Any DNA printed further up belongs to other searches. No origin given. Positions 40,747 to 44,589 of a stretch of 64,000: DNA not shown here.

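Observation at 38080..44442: A 2120-aa lectin/sialidase-like multidomain protein sits inside the head-morphogenesis block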

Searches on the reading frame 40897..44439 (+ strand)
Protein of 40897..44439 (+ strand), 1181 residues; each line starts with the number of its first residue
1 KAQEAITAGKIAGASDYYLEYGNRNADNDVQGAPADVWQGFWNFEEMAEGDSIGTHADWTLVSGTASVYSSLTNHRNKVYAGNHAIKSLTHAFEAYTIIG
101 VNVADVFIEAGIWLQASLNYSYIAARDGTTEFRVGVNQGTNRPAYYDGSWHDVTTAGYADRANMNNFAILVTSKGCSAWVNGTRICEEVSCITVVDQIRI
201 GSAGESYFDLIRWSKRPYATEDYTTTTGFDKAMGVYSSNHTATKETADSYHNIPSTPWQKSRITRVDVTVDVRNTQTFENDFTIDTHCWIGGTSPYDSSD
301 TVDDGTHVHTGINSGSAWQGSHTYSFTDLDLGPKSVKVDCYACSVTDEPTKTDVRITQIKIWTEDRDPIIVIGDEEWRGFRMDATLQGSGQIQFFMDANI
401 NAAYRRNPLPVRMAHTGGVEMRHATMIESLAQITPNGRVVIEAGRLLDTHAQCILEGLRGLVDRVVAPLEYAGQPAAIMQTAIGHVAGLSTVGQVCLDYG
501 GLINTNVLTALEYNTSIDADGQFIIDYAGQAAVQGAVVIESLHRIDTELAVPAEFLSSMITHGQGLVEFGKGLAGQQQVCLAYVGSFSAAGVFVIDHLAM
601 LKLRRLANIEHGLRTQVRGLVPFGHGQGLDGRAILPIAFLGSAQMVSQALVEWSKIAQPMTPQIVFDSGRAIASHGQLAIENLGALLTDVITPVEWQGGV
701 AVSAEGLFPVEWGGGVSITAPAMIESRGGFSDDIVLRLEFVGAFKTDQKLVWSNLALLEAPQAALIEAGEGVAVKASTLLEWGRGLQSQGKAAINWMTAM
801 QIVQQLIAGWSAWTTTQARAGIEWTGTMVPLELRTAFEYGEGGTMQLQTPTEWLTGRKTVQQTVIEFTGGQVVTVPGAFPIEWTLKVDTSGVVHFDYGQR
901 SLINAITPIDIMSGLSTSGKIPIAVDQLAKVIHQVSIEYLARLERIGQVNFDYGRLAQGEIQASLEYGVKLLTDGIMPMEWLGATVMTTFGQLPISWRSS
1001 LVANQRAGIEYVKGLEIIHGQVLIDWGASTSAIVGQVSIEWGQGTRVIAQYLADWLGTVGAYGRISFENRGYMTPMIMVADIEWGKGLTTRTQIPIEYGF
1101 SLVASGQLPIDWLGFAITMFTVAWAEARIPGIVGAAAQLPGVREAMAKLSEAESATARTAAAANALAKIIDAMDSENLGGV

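Call 65: predict_structure(alignment_id=A4)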
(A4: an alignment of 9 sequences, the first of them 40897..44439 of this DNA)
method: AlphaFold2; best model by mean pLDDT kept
length: 1181 residues; sequences in the alignment: 9
mean_pLDDT: 44.2   pTM: 0.31
mean pLDDT of the five models: 44.2, 40.3, 40.3, 39.7, 39.0
residues with pLDDT >= 90: 47; 70-90: 194; 50-70: 123; < 50: 817
segments of 3 or more residues with pLDDT < 50: 1-38, 72-82, 155-162, 257-260, 365-1043, 1068-1076, 1100-1109, 1129-1131, 1133-1181
pLDDT, mean of each block of 10 residues (from residue 1): 28 28 34 43 63 72 80 40 69 85 77 66 88 85 86 58 70 77 76 88 77 59 73 87 88 62 78 82 90 80 86 76 81 83 77 88 50 27 24 31 29 23 25 29 27 24 27 28 29 30 29 29 29 26 25 28 25 27 27 27 30 33 35 39 36 39 40 36 33 34 30 30 27 29 26 27 27 27 30 35 37 32 27 30 27 27 30 29 27 26 25 23 28 24 25 24 25 28 23 24 25 30 29 32 50 53 49 44 55 54 45 55 53 42 41 36 43 39 30
secondary structure, 60 per line:
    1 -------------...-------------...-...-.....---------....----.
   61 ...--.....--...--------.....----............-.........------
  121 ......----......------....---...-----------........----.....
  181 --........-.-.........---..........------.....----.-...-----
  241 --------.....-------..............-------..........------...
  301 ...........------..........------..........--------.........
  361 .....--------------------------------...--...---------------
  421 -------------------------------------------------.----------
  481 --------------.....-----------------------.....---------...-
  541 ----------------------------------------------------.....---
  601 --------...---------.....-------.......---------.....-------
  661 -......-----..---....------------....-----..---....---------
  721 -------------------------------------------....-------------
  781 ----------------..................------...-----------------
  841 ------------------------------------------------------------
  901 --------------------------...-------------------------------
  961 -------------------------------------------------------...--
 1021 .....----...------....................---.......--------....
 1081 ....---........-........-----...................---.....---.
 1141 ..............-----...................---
elements in order (helices of 4 or more, strands of 3 or more residues): E38-42 E60-63 E66-70 E84-88 E93-104 E106-114 E121-126 E131-136 E143-146 E150-152 E164-171 E176-180 E183-190 E194-202 E206-215 E222-226 E233-235 E249-253 E261-274 E282-291 E301-311 E318-327 E334-343 E352-365 E398-400 E403-405 E495-499 E523-527 E537-539 E593-597 E609-611 E621-625 E633-639 E649-653 E662-667 E678-681 E694-697 E708-711 E764-767 H797-814 E821-823 E1016-1018 E1021-1025 E1030-1032 H1039-1058 E1062-1068 E1077-1084 E1088-1095 H1097-1104 H1110-1128 H1132-1136 H1140-1154 H1160-1178

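Call 67: fold_search(model_id=the predicted structure, library=pdb)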
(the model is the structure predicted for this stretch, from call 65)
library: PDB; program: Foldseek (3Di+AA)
matches with E <= 10: 1530; with E <= 0.001: 41
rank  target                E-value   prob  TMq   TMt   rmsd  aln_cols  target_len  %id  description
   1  4han_A                2.4e-06  1.00  0.09  0.29  15.5       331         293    8  Crystal structure of Galectin 8 with NDP52 peptide (released 2013-03-20)
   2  3vkl_A                8.8e-06  1.00  0.09  0.33  17.2       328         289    9  Protease-resistant mutant form of human Galectin-8 in complex with two lactose molecules (released 2012-09-12)
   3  4xup_A                3.4e-05  1.00  0.10  0.28  17.0       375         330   10  Structure of the N-terminal CBM22-1-CBM22-2 tandem domain from Paenibacillus barcinonensis Xyn10C (released 2015-06-03)
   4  8yzq_B                4.9e-05  1.00  0.09  0.36  17.4       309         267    8  Toxascaris leonina galectin (Tl-gal) W77F/W212F oligomer (released 2025-04-09)
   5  7vrn_I                5.2e-05  1.00  0.09  0.21  22.5       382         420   10  Structure of infectious bursal disease virus Gt strain (released 2022-03-30)
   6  4xup_D                5.7e-05  1.00  0.10  0.29  16.1       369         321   11  Structure of the N-terminal CBM22-1-CBM22-2 tandem domain from Paenibacillus barcinonensis Xyn10C (released 2015-06-03)
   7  8zqi_A                8.2e-05  1.00  0.09  0.33  17.3       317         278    8  Glucose bound Toxascaris leonina galectin (Tl-gal) W77F/W212F (released 2025-06-04)
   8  3wv6_A                8.6e-05  1.00  0.08  0.29  19.9       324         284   13  Crystal Structure of a protease-resistant mutant form of human galectin-9 (released 2015-05-20)
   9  4fqz_A                9.4e-05  1.00  0.09  0.30  15.9       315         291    9  Crystal structure of a protease-resistant mutant form of human galectin-8 (released 2012-07-11)
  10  4xup_B                9.4e-05  1.00  0.12  0.27  13.1       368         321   11  Structure of the N-terminal CBM22-1-CBM22-2 tandem domain from Paenibacillus barcinonensis Xyn10C (released 2015-06-03)
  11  4xup_F                9.9e-05  1.00  0.11  0.30  15.8       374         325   11  Structure of the N-terminal CBM22-1-CBM22-2 tandem domain from Paenibacillus barcinonensis Xyn10C (released 2015-06-03)
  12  8vbx_A                1.1e-04  0.92  0.07  0.11  21.9       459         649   12  C6 nozzle and fibre complex of the mature bacteriophage PhiM1 particle (released 2024-10-23)
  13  8yzq_G                1.2e-04  1.00  0.09  0.36  17.3       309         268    8  Toxascaris leonina galectin (Tl-gal) W77F/W212F oligomer (released 2025-04-09)
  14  8yzq_C                1.2e-04  1.00  0.09  0.36  17.0       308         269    9  Toxascaris leonina galectin (Tl-gal) W77F/W212F oligomer (released 2025-04-09)
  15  1w0o                  1.4e-04  1.00  0.11  0.16  21.4       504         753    7  Vibrio cholerae sialidase (released 2004-07-08)
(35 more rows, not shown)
